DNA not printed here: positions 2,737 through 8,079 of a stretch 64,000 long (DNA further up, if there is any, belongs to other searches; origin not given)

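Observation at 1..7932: Operon of very large secreted proteins sharing an unrecognised architecture (hydrophobic Met/Gly hairpin plus jelly-roll-like module)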

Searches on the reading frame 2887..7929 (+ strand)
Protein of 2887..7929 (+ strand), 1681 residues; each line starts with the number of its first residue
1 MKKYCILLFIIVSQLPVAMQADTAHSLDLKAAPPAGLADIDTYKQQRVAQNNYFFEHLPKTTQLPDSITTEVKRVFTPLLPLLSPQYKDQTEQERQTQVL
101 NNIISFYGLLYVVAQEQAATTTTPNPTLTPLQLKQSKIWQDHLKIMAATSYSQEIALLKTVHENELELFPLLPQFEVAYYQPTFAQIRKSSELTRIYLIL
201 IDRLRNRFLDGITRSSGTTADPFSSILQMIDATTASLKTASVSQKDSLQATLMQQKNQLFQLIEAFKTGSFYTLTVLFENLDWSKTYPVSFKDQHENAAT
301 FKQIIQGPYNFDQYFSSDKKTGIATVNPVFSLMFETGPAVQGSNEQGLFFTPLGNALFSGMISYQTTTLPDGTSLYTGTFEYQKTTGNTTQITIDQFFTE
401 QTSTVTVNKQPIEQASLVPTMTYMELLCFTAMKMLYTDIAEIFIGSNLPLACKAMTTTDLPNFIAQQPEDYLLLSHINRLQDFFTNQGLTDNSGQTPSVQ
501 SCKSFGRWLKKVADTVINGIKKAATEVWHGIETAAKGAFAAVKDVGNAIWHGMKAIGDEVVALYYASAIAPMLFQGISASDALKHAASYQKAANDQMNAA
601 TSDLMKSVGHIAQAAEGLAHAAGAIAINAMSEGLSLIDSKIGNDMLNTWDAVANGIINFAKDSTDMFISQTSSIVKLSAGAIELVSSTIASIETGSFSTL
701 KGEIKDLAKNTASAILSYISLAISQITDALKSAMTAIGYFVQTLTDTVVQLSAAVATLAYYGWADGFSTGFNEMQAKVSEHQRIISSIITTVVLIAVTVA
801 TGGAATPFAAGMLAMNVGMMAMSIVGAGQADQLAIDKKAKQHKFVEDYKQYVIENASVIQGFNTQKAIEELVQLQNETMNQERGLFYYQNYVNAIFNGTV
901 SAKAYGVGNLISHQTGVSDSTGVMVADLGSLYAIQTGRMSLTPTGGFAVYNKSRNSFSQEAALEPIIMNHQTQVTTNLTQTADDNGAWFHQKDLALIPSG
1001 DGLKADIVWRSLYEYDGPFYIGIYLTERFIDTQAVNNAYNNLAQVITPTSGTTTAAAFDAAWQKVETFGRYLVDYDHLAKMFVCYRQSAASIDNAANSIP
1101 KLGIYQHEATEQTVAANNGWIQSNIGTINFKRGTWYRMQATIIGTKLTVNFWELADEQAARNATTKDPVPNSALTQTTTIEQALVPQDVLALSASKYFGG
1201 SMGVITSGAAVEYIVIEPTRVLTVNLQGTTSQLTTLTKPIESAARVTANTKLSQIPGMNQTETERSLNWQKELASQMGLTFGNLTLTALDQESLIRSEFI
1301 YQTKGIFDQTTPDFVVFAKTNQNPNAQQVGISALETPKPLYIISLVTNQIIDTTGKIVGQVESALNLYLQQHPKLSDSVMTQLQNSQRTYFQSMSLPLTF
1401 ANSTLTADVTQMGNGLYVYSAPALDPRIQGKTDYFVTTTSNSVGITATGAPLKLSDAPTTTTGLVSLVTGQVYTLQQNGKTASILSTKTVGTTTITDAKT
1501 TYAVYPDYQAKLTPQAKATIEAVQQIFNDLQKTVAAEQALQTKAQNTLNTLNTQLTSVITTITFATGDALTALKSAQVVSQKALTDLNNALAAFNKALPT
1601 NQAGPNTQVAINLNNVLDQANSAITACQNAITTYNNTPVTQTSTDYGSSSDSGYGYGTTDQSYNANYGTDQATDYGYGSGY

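Call 7: search_protein_families(library=pfam, proteins=[window:2887-7929:+], max_evalue=1)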
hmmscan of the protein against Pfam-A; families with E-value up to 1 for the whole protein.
window:2887-7929:+ (1681 aa): 2 families
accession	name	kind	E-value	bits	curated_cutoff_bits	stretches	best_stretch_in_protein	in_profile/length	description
PF09763.15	Sec3_CC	-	0.011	16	27.1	1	1528-1598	63-131/133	Exocyst complex component Sec3, coiled-coil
PF24723.1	DUF7675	-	0.2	12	27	1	1477-1520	6-50/65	Family of unknown function (DUF7675)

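Call 8: search_protein_families(library=ncbifam, proteins=[window:2887-7929:+], max_evalue=1)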
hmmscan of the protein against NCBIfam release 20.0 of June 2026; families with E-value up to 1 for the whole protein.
window:2887-7929:+ (1681 aa): 2 families
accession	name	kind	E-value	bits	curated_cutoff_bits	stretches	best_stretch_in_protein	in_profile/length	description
NF041244.1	IglI_fam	subfamily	0.12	12.3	100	1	1515-1625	49-154/290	type VI secretion system protein IglI family protein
TIGR02537.2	arch_flag_Nterm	domain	0.17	11.4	20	1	785-805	5-25/33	archaellin/type IV pilin N-terminal domain-containing protein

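Call 10: find_homologous_proteins(query=window:2887-7929:+)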
Query window:2887-7929:+ (1681 aa): 11 proteins with E <= 0.001 among 8000 candidates.
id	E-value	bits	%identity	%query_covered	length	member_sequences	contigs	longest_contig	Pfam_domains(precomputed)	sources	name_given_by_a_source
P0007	0.0e+0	3629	98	100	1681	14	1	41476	-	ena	-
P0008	0.0e+0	3237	87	100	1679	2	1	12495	-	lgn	-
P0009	0.0e+0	3202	86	100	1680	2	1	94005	-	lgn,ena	-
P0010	0.0e+0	2487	78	85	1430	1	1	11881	-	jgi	jgi:hypothetical protein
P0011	0.0e+0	1333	41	97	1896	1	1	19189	-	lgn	-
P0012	0.0e+0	1269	41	95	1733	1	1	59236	-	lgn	-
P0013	0.0e+0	1263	42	96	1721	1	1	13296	-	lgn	-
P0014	0.0e+0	1133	39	94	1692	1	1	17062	-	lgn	-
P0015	0.0e+0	1098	44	75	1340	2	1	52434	-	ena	-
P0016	0.0e+0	1064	44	76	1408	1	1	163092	-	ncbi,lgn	-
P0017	2.0e-69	253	26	60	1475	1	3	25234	-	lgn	-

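Call 25: find_related_loci(query=A2, collection=genome_contigs, flank=10000)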
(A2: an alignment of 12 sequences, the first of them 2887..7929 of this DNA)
Query A2 (1681 aa) in genome_contigs; peptide patterns used: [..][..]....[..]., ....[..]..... (x = any residue, [..] = any of these).
51 stretches matched a pattern; 3 encode a relative of the query (tblastn E <= 1e-3); 3 distinct loci.
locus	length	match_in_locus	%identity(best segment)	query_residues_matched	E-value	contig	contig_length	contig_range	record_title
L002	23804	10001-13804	44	1-1270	0e+0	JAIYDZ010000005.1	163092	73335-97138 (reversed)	MAG: Proteobacteria bacterium isolate H1_MAG_00051 pond_H1_MAG_00051_000000000005, whole genome shotgun sequence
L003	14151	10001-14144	48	1-1282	0e+0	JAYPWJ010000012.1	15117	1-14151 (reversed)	MAG: bacterium isolate 139588_S189_metabat_bins_2.tsv.014 NODE_4004_length_15117_cov_3.972314, whole genome shotgun sequ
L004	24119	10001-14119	33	44-1475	0e+0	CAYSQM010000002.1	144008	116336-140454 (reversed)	MAG TPA_asm: uncultured Pseudomonadota bacterium isolate SRP302895_co1_156 genome assembly, contig: NODE_237_length_1440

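Call 35: search_protein_families(library=pfam, proteins=[L004:3588-7442:+, L002:3418-7593:+, L004:7442-9799:+, L004:9818-15058:+, P0011], max_evalue=0.1)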
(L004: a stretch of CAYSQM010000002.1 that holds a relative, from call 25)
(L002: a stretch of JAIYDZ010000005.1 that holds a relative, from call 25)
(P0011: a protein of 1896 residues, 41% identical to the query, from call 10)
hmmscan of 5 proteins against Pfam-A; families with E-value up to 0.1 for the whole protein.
L004:3588-7442:+ (1285 aa): 0 families

L002:3418-7593:+ (1392 aa): 0 families

L004:7442-9799:+ (786 aa): 1 family
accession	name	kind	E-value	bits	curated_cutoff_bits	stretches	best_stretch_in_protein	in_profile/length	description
PF01291.22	LIF_OSM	-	0.082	13.5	23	0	98-147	66-116/162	LIF / OSM family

L004:9818-15058:+ (1747 aa): 0 families

P0011 (1896 aa): 0 families

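Call 36: search_solved_structures(query=A2, max_evalue=1)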
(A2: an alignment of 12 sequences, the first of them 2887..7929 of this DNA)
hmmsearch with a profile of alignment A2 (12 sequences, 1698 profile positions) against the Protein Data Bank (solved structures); distinct sequences matched with E-value up to 1: 4.
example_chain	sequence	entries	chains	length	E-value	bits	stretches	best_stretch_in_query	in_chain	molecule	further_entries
7uak_A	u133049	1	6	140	0.35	11.3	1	514-584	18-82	Alpha-synuclein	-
9rzf_A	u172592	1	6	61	0.89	9.9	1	545-584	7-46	Alpha-synuclein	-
8zlp_A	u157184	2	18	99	0.97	9.8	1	513-584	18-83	Alpha-synuclein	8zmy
9hgs_C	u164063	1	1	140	1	9.7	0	539-584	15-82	Alpha-synuclein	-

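Call 61: find_encoding_contigs(protein=P0017, flank=10000, max_places=1)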
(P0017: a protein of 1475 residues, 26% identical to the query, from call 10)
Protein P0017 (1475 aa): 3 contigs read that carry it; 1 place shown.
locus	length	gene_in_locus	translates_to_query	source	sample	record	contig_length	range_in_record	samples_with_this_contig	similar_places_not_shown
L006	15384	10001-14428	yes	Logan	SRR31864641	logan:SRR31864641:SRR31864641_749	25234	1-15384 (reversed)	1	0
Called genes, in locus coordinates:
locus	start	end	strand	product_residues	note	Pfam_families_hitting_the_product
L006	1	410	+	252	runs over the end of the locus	PF00497:SBP_bac_3, PF12974:Phosphonate-bd (faint)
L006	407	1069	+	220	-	PF00528:BPD_transp_1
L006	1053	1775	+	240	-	PF02463:SMC_N (weak), PF00005:ABC_tran, PF13304:AAA_21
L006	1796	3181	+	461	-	PF03951:Gln-synt_N, PF00120:Gln-synt_C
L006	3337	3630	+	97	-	PF00076:RRM_1, PF13893:RRM_5 (weak)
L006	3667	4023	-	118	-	-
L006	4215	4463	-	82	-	-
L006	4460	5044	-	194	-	PF04350:PilO (weak)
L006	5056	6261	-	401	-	PF01551:Peptidase_M23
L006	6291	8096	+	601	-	-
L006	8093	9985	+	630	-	-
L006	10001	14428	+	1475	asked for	-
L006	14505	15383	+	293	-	?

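Call 99: search_protein_families(library=phrogs, proteins=[window:2887-7929:+], max_evalue=0.01)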
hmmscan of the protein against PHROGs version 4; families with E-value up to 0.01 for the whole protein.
window:2887-7929:+ (1681 aa): 1 family
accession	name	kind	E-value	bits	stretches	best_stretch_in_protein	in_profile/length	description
phrog_4200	-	tail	0.00041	20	1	624-790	390-562/732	tail length tape measure protein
